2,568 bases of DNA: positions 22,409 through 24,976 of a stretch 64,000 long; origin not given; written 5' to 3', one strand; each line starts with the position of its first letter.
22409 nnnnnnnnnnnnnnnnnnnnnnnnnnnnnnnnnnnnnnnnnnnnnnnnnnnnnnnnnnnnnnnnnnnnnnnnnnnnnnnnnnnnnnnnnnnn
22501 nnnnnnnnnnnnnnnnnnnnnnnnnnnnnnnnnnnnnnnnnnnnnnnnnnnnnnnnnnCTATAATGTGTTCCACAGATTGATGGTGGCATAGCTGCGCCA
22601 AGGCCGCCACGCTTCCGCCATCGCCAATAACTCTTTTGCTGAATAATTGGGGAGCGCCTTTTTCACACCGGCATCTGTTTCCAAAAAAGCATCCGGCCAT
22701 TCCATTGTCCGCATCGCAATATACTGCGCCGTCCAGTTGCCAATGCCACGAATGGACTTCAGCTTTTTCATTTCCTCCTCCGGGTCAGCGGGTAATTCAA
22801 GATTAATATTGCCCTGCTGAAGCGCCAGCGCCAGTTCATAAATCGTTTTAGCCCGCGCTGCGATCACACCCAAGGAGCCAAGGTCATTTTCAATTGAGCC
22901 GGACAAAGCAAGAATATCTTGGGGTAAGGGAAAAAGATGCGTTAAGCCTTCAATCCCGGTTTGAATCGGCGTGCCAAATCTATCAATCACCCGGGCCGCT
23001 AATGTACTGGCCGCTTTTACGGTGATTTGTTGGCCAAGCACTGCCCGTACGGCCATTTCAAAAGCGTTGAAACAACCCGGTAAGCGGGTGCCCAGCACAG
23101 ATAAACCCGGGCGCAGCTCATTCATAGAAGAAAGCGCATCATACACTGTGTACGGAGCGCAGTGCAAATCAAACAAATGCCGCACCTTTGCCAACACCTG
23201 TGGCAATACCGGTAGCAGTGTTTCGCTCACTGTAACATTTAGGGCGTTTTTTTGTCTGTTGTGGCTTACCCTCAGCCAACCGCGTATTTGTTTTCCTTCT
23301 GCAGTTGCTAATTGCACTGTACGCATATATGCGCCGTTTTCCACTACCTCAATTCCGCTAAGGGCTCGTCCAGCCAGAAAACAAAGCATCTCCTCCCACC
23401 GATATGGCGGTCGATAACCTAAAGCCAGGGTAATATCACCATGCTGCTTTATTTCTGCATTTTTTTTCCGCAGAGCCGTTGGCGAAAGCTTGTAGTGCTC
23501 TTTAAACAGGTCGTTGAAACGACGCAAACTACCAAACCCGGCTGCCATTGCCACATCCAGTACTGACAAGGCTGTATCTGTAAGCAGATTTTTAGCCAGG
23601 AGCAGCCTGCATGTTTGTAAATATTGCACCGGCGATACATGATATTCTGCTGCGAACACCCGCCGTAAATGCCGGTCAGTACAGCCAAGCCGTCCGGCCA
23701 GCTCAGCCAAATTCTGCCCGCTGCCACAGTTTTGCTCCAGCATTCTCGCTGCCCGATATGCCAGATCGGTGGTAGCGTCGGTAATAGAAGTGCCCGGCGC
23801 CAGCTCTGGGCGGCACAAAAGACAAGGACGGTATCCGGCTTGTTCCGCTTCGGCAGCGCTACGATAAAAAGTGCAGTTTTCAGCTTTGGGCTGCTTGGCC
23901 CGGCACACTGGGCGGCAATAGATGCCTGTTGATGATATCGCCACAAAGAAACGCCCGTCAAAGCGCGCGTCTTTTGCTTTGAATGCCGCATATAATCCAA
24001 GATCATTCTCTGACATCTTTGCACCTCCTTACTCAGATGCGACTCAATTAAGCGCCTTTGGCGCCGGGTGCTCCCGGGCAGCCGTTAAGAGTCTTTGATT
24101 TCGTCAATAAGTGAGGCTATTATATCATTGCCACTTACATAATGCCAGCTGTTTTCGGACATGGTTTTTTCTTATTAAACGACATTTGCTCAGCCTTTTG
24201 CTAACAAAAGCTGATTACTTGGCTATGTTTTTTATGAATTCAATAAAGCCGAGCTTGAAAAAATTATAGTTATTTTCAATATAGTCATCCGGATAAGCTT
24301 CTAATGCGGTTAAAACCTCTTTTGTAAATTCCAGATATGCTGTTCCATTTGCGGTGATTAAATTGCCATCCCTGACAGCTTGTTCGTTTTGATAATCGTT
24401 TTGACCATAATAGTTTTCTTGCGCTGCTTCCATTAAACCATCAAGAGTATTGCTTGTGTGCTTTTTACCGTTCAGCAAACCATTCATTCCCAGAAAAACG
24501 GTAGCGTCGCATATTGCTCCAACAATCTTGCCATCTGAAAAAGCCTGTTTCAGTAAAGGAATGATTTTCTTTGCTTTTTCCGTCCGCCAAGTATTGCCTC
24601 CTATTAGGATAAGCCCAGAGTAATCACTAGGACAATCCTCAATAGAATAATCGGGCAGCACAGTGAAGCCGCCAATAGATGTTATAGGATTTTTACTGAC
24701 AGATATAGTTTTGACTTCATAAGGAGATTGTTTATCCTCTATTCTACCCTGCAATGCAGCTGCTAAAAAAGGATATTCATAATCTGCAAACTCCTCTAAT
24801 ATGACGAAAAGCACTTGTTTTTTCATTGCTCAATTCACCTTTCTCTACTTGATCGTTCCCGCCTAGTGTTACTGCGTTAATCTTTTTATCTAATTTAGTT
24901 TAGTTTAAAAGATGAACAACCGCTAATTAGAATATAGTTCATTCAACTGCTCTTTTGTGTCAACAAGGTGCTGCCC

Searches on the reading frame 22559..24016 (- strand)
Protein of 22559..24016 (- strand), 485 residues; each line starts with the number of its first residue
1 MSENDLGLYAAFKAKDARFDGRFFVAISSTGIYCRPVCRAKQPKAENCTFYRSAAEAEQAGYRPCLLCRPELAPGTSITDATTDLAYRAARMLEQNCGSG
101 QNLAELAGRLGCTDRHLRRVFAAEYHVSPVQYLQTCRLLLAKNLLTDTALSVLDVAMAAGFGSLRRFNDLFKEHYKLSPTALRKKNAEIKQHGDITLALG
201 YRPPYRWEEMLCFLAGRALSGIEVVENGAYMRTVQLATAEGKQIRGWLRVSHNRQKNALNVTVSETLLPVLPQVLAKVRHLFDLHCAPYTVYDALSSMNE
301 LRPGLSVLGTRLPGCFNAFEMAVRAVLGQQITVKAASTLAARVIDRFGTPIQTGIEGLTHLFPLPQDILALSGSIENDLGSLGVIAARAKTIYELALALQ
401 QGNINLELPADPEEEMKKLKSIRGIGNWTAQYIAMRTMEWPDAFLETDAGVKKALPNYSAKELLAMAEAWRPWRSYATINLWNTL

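Call 67: search_protein_families(library=pfam, proteins=[window:22559-24016:-], max_evalue=0.0001)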
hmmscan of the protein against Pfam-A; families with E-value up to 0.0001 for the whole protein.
window:22559-24016:- (485 aa): 5 families
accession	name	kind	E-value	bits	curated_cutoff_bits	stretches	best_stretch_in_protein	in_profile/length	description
PF06029.17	AlkA_N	-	1.2e-32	113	26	1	196-317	1-118/118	AlkA N-terminal domain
PF02805.21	Ada_Zn_binding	-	1.8e-28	98.7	23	1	9-71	3-65/65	Metal binding domain of Ada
PF12833.13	HTH_18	-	1.2e-23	83.6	33.6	1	106-184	1-79/80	Helix-turn-helix domain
PF00165.29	HTH_AraC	-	5.1e-12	46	26.6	1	147-184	6-42/42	Bacterial regulatory helix-turn-helix proteins, AraC family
PF00730.31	HhH-GPD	-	2.1e-06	28.5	26.2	1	323-452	1-80/108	HhH-GPD superfamily base excision DNA repair protein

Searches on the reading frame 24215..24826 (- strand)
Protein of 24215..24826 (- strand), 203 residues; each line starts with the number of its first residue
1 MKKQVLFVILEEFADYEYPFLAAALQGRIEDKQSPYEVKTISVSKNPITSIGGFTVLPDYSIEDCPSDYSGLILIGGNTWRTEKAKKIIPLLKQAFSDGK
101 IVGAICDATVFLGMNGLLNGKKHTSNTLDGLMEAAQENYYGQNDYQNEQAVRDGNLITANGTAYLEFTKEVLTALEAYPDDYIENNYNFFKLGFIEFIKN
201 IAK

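Call 76: search_protein_families(library=pfam, proteins=[window:24215-24826:-], max_evalue=0.00001)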
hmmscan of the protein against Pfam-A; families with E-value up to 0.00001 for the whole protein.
window:24215-24826:- (203 aa): 1 family
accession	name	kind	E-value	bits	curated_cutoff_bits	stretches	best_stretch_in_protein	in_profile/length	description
PF01965.30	DJ-1_PfpI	-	5.8e-33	114.5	26.6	1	3-173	1-164/165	DJ-1/PfpI family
